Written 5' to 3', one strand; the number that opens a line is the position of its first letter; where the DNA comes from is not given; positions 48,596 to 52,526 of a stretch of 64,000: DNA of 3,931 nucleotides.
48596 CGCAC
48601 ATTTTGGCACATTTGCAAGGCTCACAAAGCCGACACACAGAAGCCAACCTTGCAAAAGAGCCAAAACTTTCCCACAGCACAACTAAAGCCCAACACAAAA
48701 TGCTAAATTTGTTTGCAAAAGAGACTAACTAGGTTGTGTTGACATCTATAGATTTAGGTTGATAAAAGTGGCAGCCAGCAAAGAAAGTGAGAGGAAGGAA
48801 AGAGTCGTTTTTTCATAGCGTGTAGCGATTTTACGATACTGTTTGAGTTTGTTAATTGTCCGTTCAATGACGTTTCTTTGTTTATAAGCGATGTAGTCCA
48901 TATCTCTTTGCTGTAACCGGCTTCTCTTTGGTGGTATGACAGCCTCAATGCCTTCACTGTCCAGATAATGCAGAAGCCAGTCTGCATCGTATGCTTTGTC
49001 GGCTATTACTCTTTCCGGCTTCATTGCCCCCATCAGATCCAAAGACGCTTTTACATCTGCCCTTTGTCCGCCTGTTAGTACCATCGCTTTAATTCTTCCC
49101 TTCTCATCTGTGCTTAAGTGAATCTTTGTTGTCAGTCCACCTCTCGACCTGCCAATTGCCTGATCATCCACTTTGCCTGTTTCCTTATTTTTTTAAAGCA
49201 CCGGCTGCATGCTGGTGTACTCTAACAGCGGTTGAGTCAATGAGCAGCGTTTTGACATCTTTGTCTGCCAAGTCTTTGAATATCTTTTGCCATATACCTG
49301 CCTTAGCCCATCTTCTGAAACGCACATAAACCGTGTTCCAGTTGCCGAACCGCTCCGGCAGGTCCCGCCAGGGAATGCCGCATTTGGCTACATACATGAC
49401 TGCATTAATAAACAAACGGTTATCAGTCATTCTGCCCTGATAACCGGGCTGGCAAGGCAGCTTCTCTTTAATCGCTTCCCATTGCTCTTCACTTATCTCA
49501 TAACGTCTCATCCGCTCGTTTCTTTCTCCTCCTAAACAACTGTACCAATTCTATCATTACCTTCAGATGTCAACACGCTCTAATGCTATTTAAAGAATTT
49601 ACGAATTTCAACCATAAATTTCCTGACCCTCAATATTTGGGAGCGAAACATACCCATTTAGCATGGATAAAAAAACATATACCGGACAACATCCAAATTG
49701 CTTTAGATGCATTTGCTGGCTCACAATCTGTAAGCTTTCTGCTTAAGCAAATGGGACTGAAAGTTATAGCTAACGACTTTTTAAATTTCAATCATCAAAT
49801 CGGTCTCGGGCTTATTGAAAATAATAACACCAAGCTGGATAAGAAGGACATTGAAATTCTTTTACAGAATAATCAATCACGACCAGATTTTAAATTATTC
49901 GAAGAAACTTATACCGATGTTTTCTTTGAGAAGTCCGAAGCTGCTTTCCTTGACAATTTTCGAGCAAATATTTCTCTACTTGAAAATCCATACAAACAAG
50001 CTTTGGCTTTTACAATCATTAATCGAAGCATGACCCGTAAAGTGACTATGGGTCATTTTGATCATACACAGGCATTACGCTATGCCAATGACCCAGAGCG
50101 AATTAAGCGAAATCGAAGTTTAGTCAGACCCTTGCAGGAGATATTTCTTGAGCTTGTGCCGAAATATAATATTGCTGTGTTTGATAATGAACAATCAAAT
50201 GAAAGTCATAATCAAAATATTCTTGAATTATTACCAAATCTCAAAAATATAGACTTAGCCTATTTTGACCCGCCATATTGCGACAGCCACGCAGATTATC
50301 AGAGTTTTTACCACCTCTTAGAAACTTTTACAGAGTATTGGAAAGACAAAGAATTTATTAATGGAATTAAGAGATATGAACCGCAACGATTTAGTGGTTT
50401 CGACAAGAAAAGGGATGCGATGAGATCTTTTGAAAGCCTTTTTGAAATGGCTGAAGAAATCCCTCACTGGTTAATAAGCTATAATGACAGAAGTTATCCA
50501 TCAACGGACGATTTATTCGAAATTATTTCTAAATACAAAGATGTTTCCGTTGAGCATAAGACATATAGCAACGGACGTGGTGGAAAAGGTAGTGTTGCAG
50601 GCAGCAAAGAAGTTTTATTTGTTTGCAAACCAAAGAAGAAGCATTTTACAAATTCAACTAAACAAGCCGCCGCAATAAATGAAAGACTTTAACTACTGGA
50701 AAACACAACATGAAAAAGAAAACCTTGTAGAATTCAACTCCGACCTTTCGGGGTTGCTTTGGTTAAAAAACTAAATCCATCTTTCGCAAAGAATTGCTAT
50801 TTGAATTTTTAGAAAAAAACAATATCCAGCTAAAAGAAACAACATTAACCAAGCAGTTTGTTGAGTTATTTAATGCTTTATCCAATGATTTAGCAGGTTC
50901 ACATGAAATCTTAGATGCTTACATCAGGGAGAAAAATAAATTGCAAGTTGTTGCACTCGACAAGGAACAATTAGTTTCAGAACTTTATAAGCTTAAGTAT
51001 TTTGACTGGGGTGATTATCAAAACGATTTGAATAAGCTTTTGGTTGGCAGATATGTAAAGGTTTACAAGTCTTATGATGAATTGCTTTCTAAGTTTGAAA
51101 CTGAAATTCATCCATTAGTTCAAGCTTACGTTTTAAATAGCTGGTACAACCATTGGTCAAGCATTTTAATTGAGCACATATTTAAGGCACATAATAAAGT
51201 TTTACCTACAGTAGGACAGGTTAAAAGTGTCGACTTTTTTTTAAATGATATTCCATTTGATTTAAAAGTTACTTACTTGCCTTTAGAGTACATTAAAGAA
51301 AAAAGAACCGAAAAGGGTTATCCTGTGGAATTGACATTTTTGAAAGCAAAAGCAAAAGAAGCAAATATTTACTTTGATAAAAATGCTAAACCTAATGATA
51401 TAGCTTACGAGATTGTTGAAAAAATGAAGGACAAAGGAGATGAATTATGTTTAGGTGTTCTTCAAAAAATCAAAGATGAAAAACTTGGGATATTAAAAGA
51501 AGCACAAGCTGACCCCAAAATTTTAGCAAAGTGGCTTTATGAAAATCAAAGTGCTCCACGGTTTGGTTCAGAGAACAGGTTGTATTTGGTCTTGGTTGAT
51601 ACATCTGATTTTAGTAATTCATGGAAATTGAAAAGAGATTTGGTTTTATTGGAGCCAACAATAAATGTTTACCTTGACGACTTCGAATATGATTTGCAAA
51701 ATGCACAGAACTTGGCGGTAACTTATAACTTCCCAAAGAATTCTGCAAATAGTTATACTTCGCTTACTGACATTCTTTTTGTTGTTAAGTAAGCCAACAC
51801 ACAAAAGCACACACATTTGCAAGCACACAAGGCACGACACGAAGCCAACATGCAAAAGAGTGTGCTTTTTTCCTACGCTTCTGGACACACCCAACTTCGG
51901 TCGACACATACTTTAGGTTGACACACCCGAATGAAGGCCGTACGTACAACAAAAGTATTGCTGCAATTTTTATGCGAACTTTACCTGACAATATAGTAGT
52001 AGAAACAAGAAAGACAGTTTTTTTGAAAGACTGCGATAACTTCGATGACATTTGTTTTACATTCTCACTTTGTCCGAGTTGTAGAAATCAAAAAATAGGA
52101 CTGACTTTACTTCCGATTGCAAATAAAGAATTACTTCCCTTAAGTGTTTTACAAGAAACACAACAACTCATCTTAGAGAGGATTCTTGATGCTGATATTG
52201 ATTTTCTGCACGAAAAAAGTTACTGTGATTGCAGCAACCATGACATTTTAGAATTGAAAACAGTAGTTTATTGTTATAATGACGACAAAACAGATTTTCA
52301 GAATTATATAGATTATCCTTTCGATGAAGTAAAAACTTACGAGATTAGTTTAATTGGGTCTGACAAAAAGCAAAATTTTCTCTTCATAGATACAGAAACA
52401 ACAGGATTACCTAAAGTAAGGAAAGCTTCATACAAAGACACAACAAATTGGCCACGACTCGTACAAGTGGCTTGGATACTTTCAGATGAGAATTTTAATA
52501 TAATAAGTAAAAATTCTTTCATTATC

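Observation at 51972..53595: Two-gene module: DEDDh exonuclease with a novel Cys-rich N-domain plus a 209-aa orphan protein, a candidate undescribed defence or toxin-immunity system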

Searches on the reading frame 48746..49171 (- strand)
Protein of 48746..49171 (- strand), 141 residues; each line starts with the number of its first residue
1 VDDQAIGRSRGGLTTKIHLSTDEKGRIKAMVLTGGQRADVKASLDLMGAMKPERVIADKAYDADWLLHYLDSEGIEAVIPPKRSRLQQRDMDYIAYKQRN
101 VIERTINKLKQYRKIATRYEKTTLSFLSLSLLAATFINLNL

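Call 38: search_protein_families(library=pfam, proteins=[window:48746-49171:-], max_evalue=0.001)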
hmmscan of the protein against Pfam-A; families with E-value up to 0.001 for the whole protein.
window:48746-49171:- (141 aa): 3 families
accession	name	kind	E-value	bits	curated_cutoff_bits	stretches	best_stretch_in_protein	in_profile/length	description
PF13586.12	DDE_Tnp_1_2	-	3e-13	50.5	29.2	1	55-139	1-85/86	Transposase DDE domain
PF01609.27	DDE_Tnp_1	-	7.6e-13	49.1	23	1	8-132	31-194/200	Transposase DDE domain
PF13612.12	DDE_Tnp_1_3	-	8.6e-10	39.2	27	1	15-116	46-148/155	Transposase DDE domain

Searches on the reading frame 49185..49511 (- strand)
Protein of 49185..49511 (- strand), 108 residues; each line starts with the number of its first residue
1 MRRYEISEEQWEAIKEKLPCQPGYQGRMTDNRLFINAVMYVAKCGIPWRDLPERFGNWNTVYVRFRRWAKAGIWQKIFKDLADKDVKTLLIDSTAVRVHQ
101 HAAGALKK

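Call 38: search_protein_families(library=pfam, proteins=[window:49185-49511:-], max_evalue=0.001)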
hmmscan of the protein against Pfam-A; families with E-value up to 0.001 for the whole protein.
window:49185-49511:- (108 aa): 1 family
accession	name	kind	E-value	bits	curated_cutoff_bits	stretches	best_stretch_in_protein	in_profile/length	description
PF13340.11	DUF4096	-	4.9e-27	94.4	34.3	1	6-78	1-76/76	Putative transposase of IS4/5 family (DUF4096)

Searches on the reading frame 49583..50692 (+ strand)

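Call 3: search_protein_families(library=pfam, proteins=[window:49583-50692:+], max_evalue=0.1)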
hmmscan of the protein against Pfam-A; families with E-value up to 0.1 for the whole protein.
window:49583-50692:+ (369 aa): 2 families
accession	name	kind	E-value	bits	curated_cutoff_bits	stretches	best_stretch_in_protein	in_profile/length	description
PF02086.21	MethyltransfD12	-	2.3e-15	57.5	22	1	18-296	1-238/253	D12 class N6 adenine-specific DNA methyltransferase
PF03602.21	Cons_hypoth95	-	0.0029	17.7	24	0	196-247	83-137/182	Conserved hypothetical protein 95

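Call 4: search_protein_families(library=padloc, proteins=[window:49583-50692:+], max_evalue=0.1)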
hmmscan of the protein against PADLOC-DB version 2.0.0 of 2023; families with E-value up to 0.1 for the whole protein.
window:49583-50692:+ (369 aa): 13 families
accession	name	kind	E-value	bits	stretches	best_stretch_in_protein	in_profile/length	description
PDLC03385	MTase_II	-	2.9e-54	182.7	1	10-348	3-333/336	Type II methyltransferase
PDLC03261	MTase_II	-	1.6e-44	150.3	1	11-337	306-626/643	Type II methyltransferase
PDLC03257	MTase_II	-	4.5e-26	89.9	1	17-336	14-324/343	Type II methyltransferase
PDLC03298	MTase_II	-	1.2e-21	75.2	1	17-331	3-308/362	Type II methyltransferase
PDLC03287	MTase_II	-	5.9e-21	72.9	2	196-364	184-351/646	Type II methyltransferase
PDLC03373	MTase_II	-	3.3e-18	64.2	1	16-349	9-336/339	Type II methyltransferase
PDLC03292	MTase_II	-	4.9e-16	56.1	1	17-350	82-407/722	Type II methyltransferase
PDLC03345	MTase_II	-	2e-10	37.6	2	221-339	255-381/581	Type II methyltransferase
PDLC03342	MTase_II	-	2.6e-08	31.4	1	35-256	43-268/383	Type II methyltransferase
PDLC03372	MTase_II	-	5.3e-08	31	1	211-349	115-256/259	Type II methyltransferase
PDLC03294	MTase_II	-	9.9e-05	20.1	1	18-234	10-188/272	Type II methyltransferase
PDLC03383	MTase_II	-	0.00061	17.3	1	17-241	23-230/318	Type II methyltransferase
PDLC03371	MTase_II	-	0.0089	13.6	1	202-238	7-45/260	Type II methyltransferase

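Call 5: search_protein_families(library=ncbifam, proteins=[window:49583-50692:+], max_evalue=0.1)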
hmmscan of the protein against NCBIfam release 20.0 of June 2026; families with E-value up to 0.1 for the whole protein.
window:49583-50692:+ (369 aa): 2 families
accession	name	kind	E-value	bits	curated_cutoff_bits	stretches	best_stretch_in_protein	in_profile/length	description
TIGR00571.1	dam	subfamily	3.4e-05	23.7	114.85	1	18-244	7-196/267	Dam family site-specific DNA-(adenine-N6)-methyltransferase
NF012099.1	SubclassA2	equivalog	0.073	12.2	320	0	319-356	203-240/275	class A beta-lactamase, subclass A2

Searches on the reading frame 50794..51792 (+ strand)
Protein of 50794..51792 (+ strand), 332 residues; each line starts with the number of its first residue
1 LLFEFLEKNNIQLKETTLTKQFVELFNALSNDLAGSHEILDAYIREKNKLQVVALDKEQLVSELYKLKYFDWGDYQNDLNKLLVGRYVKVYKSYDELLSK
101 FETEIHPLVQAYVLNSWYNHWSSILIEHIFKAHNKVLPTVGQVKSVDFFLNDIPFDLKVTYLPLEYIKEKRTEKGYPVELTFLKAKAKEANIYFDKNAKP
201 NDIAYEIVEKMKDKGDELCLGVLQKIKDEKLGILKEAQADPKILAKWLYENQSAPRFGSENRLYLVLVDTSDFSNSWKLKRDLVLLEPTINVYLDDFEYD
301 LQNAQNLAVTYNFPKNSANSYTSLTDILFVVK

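Call 3: search_protein_families(library=pfam, proteins=[window:50794-51792:+], max_evalue=0.1)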
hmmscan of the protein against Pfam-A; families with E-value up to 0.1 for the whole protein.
window:50794-51792:+ (332 aa): 1 family
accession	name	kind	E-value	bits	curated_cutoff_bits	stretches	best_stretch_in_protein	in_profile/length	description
PF21910.2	GH85_C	-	0.027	15.4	27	0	181-218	10-45/95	GH85 endohexosaminidases, C-terminal domain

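Call 4: search_protein_families(library=padloc, proteins=[window:50794-51792:+], max_evalue=0.1)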
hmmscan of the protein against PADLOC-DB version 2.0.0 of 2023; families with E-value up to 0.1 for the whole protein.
window:50794-51792:+ (332 aa): 0 families

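Call 5: search_protein_families(library=ncbifam, proteins=[window:50794-51792:+], max_evalue=0.1)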
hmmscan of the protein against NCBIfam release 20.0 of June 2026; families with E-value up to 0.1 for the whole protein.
window:50794-51792:+ (332 aa): 0 families

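Call 8: list_cluster_members(proteins=[P0001, P0121, window:50794-51792:+])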
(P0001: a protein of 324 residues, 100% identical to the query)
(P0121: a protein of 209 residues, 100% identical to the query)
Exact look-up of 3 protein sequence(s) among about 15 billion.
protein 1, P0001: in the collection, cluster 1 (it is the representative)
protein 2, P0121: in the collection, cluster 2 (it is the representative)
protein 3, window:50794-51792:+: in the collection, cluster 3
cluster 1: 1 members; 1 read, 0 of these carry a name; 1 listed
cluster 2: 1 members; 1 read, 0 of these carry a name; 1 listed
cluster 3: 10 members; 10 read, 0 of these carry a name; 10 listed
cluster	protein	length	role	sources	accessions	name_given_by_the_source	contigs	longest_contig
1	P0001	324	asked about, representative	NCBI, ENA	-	-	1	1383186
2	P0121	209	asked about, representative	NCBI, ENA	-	-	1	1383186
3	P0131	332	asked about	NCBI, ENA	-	-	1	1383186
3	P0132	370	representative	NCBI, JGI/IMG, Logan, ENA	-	-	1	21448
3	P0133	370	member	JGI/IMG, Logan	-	-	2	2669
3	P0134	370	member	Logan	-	-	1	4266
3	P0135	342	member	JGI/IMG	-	-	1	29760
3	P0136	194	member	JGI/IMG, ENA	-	-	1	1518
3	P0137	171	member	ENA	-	-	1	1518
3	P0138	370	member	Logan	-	-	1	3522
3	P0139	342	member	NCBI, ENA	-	-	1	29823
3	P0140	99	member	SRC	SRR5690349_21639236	-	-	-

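Call 74: search_protein_families(library=phrogs, proteins=[window:50794-51792:+], max_evalue=0.1)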
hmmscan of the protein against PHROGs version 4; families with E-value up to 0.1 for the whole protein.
window:50794-51792:+ (332 aa): 0 families

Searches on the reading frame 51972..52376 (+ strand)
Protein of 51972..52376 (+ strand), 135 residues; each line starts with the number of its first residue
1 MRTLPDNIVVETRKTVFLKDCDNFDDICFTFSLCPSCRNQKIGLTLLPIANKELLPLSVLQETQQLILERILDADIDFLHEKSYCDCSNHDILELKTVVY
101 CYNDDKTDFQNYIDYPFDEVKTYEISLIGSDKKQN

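Call 48: find_related_loci(query=A5, collection=viral_contigs, flank=8000)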
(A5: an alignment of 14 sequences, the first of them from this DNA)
Query A5 (128 aa) in viral_contigs; peptide patterns used: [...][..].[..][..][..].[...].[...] (x = any residue, [..] = any of these).
125 stretches matched a pattern, but none encodes a relative of the query by tblastn (E <= 1e-3).

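Call 51: find_related_loci(query=A6, collection=genome_contigs, flank=8000)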
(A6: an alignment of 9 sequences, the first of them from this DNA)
Query A6 (128 aa) in genome_contigs; peptide patterns used: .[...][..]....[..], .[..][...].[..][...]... (x = any residue, [..] = any of these).
461 stretches matched a pattern; 3 encode a relative of the query (tblastn E <= 1e-3); 3 distinct loci.
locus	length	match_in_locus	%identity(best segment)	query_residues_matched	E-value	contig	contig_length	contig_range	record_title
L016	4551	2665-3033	54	5-127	1e-43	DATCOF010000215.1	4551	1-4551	MAG TPA_asm: Chitinophagaceae bacterium isolate SMAG_U7194 k141_125504, whole genome shotgun sequence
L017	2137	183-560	52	3-128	6e-43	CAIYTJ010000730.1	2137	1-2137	MAG: uncultured Bacteroidales bacterium isolate Umea2_bin-1854 genome assembly, contig: bin-1854:730/738, whole genome s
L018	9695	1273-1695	40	3-128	2e-29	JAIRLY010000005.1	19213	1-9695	MAG: Dysgonamonadaceae bacterium isolate Cc175_bin72 k119_2949008, whole genome shotgun sequence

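Call 74: search_protein_families(library=phrogs, proteins=[window:51972-52376:+, L016:3634-4290:+], max_evalue=0.1)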
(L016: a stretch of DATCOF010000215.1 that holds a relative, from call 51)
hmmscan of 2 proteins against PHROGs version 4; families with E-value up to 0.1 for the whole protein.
window:51972-52376:+ (135 aa): 2 families
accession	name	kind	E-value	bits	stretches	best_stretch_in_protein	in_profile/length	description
phrog_4690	-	unknown function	0.0083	17.4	1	36-102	15-82/111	-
phrog_8001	-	unknown function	0.028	15.7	1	59-100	57-93/111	-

L016:3634-4290:+ (218 aa): 0 families

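Call 75: search_protein_families(library=pfam, alignment_id=A5, max_evalue=0.1)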
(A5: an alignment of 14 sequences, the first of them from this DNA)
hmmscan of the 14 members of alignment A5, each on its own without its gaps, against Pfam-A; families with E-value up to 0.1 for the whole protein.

A. member 1, seq(128 aa): 0 families

B. families by the number of members that match (of 14 scanned): 7 families
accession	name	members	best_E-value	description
PF00341.22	PDGF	1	0.0002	PDGF/VEGF domain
PF16899.10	Cyclin_C_2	1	0.0033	Cyclin C-terminal domain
PF02977.21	CarbpepA_inh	1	0.022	Carboxypeptidase A inhibitor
PF06353.17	DUF1062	1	0.038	Protein of unknown function (DUF1062)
PF20728.2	Nairovirus_NSm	1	0.044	Nairovirus NSm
PF14470.12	bPH_3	1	0.057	Bacterial PH domain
PF11581.13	Argos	1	0.088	Antagonist of EGFR signalling, Argos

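Call 80: search_protein_families(library=pfam, proteins=[L016:1921-2592:+], max_evalue=0.05)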
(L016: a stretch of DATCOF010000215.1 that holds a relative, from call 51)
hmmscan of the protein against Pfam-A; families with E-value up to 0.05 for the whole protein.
L016:1921-2592:+ (223 aa): 0 families

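Call 81: search_protein_families(library=padloc, proteins=[L016:1921-2592:+], max_evalue=0.05)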
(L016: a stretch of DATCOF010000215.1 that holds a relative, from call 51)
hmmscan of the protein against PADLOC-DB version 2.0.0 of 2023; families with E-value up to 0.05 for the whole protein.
L016:1921-2592:+ (223 aa): 0 families

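Call 105: search_solved_structures(query=A5, max_evalue=10)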
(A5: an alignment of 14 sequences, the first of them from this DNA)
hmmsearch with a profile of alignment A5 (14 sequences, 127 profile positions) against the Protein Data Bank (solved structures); distinct sequences matched with E-value up to 10: 2.
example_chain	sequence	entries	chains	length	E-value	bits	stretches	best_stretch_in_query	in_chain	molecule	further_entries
9l08_A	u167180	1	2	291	0.0067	19.7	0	7-43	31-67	Covalently Connected Cytochrome c555 trimer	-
8t4c_A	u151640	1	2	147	1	12.6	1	20-81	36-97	Thioredoxin oxidoreductase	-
